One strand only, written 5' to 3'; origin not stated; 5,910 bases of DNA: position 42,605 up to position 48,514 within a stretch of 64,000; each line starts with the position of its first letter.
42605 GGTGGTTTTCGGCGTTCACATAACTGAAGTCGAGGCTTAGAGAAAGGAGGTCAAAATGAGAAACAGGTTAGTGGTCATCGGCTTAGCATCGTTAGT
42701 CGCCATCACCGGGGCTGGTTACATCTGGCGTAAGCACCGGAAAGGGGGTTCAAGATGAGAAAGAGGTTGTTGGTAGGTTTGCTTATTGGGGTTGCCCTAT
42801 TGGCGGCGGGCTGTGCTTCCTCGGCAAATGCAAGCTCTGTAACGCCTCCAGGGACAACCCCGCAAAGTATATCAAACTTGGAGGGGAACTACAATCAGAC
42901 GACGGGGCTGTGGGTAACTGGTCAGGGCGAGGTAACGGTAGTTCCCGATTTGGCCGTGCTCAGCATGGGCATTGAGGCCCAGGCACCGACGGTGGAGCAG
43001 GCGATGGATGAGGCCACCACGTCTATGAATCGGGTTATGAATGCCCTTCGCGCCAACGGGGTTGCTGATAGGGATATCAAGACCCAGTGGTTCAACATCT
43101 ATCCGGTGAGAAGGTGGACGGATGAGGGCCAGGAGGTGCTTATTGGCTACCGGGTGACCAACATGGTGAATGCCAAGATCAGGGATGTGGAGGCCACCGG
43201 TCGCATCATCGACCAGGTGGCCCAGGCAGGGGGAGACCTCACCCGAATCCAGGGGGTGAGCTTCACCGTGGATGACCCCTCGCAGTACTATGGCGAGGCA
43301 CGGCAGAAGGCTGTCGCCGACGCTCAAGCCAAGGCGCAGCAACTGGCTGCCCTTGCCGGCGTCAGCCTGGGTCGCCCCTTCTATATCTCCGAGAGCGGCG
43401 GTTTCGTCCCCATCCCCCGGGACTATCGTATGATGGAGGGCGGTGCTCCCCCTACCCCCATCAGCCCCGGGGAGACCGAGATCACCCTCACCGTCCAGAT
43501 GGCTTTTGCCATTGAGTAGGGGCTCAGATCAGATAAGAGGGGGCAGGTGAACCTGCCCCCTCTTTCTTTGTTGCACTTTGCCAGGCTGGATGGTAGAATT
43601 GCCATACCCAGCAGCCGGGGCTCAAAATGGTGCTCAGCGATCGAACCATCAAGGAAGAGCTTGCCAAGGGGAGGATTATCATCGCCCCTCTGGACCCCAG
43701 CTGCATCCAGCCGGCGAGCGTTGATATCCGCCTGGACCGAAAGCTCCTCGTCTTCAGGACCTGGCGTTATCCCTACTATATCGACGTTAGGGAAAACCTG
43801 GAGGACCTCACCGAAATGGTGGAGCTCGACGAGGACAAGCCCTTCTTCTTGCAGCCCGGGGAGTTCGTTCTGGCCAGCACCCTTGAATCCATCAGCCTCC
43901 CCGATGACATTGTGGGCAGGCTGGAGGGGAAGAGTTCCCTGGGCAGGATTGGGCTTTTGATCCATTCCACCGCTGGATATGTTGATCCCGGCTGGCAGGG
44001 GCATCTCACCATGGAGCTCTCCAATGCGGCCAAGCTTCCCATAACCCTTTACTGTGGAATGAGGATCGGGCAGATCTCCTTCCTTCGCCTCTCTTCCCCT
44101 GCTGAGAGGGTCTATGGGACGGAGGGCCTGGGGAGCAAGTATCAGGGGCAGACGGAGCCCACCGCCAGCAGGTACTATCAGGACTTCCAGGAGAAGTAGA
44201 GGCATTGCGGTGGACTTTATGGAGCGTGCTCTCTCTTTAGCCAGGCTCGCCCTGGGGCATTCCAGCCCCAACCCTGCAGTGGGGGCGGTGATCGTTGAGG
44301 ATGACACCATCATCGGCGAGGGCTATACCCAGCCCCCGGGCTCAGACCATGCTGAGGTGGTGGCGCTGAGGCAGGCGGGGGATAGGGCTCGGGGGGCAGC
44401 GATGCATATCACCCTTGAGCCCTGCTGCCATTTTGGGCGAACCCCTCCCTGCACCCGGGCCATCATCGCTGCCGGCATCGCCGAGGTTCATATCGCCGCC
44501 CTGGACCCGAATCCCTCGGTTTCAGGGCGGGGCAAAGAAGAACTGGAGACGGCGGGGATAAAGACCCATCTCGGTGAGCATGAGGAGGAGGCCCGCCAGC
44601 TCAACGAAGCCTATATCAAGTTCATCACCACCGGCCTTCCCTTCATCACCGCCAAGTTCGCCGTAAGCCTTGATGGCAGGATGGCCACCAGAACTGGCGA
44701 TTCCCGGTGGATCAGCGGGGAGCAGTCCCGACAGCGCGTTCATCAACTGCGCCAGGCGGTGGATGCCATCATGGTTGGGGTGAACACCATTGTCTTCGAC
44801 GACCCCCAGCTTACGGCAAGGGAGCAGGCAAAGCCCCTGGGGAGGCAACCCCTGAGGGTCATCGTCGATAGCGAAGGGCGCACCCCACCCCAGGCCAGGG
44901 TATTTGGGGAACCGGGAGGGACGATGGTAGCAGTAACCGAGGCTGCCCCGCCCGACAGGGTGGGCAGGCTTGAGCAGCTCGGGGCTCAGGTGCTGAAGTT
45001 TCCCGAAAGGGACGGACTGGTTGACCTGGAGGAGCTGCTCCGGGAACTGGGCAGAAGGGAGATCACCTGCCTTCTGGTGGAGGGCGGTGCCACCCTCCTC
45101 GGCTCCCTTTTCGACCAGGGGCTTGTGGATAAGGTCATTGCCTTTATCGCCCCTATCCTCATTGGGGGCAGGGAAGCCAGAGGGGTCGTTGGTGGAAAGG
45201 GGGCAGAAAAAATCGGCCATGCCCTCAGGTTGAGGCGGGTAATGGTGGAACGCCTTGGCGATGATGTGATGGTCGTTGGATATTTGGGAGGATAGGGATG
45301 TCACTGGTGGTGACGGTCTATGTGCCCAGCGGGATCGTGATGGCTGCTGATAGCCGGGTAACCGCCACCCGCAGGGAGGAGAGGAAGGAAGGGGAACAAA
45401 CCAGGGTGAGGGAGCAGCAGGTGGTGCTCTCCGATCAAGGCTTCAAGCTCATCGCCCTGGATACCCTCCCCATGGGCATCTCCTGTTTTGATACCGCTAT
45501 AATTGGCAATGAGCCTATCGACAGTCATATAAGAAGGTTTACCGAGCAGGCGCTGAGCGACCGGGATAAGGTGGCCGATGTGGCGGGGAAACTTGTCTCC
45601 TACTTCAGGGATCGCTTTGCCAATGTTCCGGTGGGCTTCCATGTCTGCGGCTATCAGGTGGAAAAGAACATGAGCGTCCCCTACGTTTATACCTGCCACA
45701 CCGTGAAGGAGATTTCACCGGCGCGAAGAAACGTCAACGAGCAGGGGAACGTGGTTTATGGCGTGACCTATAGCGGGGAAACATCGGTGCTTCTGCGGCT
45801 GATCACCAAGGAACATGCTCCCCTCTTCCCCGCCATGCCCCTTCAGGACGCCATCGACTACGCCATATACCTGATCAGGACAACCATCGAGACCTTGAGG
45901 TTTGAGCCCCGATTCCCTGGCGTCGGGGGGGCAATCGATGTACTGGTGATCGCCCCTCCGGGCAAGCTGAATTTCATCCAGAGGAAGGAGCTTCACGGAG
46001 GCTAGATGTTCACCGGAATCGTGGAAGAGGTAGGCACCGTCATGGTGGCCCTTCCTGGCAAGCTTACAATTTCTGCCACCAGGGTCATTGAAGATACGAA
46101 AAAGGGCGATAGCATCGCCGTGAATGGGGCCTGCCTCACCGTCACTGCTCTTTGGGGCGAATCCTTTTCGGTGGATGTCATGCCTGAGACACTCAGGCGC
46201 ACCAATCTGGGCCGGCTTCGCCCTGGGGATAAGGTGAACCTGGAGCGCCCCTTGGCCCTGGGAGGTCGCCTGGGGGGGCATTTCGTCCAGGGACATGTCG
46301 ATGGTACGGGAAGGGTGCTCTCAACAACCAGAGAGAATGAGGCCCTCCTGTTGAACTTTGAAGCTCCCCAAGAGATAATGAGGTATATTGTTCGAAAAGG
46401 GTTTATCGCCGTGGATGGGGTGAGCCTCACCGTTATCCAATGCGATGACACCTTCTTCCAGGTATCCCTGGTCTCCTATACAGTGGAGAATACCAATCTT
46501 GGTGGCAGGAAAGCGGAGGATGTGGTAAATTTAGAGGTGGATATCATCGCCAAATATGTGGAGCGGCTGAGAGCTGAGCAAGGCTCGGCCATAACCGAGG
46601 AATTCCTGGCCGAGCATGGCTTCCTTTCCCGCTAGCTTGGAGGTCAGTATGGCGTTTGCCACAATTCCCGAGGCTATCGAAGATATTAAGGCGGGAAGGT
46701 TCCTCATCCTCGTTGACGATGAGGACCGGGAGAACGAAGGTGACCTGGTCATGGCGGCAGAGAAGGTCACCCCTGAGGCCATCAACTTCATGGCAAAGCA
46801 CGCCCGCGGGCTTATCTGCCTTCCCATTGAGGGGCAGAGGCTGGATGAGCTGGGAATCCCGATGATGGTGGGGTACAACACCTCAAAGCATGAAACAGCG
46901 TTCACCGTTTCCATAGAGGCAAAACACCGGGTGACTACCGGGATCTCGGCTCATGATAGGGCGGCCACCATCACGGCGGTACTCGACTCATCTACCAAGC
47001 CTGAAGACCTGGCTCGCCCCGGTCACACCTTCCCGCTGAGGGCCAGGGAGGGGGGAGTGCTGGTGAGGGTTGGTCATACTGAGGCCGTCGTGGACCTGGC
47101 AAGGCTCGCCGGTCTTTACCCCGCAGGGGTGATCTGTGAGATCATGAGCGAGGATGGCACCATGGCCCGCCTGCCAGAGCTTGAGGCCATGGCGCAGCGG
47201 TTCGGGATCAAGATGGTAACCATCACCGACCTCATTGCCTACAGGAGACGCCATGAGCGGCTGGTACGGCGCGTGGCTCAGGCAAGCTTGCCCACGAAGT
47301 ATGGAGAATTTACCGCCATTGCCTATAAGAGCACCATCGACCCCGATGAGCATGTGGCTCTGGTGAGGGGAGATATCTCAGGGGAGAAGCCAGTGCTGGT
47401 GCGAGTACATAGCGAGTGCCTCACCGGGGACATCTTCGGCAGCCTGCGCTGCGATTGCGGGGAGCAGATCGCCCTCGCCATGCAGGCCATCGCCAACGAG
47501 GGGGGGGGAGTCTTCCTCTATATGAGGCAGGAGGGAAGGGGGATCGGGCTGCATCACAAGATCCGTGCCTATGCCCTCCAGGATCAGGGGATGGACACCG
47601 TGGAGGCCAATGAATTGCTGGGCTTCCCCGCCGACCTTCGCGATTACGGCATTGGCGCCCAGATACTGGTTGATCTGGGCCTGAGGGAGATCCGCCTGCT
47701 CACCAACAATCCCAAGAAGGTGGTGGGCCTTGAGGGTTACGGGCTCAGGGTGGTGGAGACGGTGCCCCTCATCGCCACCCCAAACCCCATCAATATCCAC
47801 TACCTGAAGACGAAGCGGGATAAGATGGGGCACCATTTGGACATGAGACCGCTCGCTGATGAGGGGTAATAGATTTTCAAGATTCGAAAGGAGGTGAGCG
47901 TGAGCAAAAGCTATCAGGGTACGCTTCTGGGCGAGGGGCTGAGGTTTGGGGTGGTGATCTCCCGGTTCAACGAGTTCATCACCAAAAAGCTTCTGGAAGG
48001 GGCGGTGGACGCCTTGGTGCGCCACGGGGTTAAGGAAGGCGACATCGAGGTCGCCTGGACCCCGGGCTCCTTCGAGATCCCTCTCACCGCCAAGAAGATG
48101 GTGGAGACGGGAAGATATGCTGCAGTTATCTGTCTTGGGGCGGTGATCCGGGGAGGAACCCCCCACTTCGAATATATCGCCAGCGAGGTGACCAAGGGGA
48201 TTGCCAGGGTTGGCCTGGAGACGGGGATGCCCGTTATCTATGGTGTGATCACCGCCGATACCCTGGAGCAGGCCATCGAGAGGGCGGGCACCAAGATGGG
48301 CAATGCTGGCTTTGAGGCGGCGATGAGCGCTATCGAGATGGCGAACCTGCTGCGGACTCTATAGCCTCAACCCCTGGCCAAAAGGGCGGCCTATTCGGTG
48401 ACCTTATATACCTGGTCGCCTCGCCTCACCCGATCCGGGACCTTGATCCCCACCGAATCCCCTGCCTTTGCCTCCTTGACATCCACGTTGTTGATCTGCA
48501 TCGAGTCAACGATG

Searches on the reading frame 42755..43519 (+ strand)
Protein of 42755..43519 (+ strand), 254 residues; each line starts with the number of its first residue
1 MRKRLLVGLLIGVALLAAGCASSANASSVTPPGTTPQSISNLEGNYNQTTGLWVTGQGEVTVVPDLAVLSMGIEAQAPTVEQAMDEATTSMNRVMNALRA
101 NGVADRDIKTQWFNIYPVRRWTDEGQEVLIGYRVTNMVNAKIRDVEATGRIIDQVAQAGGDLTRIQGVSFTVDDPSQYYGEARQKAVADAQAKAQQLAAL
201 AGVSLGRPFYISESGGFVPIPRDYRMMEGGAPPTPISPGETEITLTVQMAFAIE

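Call 15: search_protein_families(library=pfam, proteins=[window:42755-43519:+])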
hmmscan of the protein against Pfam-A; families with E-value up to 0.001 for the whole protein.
window:42755-43519:+ (254 aa): 2 families
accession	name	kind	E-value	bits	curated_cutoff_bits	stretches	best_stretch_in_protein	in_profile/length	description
PF04402.19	SIMPL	-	6.8e-59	200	25.2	1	54-251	3-205/205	Protein of unknown function (DUF541)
PF16555.11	GramPos_pilinD1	-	0.00055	20.9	23.1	1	145-199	22-74/160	Gram-positive pilin subunit D1, N-terminal domain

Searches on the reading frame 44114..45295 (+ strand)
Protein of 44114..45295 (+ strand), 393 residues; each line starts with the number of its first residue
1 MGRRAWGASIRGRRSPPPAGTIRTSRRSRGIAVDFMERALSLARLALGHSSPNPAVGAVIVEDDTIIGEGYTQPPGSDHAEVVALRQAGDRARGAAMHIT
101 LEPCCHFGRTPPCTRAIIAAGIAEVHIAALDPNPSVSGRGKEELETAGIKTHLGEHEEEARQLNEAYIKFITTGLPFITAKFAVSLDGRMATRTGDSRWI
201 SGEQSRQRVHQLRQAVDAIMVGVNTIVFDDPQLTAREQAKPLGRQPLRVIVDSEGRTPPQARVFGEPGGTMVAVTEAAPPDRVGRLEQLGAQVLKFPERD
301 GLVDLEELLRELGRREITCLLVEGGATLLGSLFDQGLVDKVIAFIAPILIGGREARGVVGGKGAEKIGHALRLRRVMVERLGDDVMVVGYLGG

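Call 15: search_protein_families(library=pfam, proteins=[window:44114-45295:+])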
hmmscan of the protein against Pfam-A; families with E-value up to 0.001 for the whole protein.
window:44114-45295:+ (393 aa): 4 families
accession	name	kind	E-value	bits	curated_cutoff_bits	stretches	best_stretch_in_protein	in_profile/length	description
PF01872.23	RibD_C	-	2.1e-58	197.9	24.1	1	176-386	1-196/197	RibD C-terminal domain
PF00383.29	dCMP_cyt_deam_1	-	3.5e-17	62.6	25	1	34-128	6-101/102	Cytidine and deoxycytidylate deaminase zinc-binding region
PF14437.12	MafB19-deam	-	7.9e-12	45.7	27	1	35-156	6-125/142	MafB19-like deaminase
PF18785.7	Inv-AAD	-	4.3e-05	23.8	26.5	0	58-156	2-119/129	Invertebrate-AID/APOBEC-deaminase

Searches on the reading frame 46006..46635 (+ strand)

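Call 15: search_protein_families(library=pfam, proteins=[window:46006-46635:+])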
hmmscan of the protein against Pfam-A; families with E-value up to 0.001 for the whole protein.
window:46006-46635:+ (209 aa): 1 family
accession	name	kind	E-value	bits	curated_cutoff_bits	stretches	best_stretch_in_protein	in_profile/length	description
PF00677.23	Lum_binding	-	4.2e-52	174.5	27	2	95-179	1-86/86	Lumazine binding domain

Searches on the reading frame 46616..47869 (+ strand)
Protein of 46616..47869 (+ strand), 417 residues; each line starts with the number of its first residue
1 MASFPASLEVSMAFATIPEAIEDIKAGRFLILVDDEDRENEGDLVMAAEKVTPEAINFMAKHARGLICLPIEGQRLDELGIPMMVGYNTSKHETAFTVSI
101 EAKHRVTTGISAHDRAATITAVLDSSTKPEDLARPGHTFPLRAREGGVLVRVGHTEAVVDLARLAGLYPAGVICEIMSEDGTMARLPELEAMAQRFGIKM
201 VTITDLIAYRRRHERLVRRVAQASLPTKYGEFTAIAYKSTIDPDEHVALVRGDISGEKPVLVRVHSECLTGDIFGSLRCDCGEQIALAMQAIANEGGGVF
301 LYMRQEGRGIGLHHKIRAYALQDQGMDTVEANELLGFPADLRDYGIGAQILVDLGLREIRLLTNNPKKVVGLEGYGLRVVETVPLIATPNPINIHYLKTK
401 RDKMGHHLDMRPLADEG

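Call 15: search_protein_families(library=pfam, proteins=[window:46616-47869:+])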
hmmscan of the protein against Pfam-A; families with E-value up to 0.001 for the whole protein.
window:46616-47869:+ (417 aa): 2 families
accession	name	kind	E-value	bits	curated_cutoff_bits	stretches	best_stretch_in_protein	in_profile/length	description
PF00926.24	DHBP_synthase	-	4.3e-88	294.3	26.4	1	19-209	2-191/191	3,4-dihydroxy-2-butanone 4-phosphate synthase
PF00925.25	GTP_cyclohydro2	-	1.9e-76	255.7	23.3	1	219-384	2-165/165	GTP cyclohydrolase II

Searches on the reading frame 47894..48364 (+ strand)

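Call 15: search_protein_families(library=pfam, proteins=[window:47894-48364:+])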
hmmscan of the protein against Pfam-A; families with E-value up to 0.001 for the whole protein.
window:47894-48364:+ (156 aa): 1 family
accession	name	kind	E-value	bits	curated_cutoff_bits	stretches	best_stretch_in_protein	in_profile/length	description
PF00885.24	DMRL_synthase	-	2e-59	199.9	26.7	1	15-154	1-139/139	6,7-dimethyl-8-ribityllumazine synthase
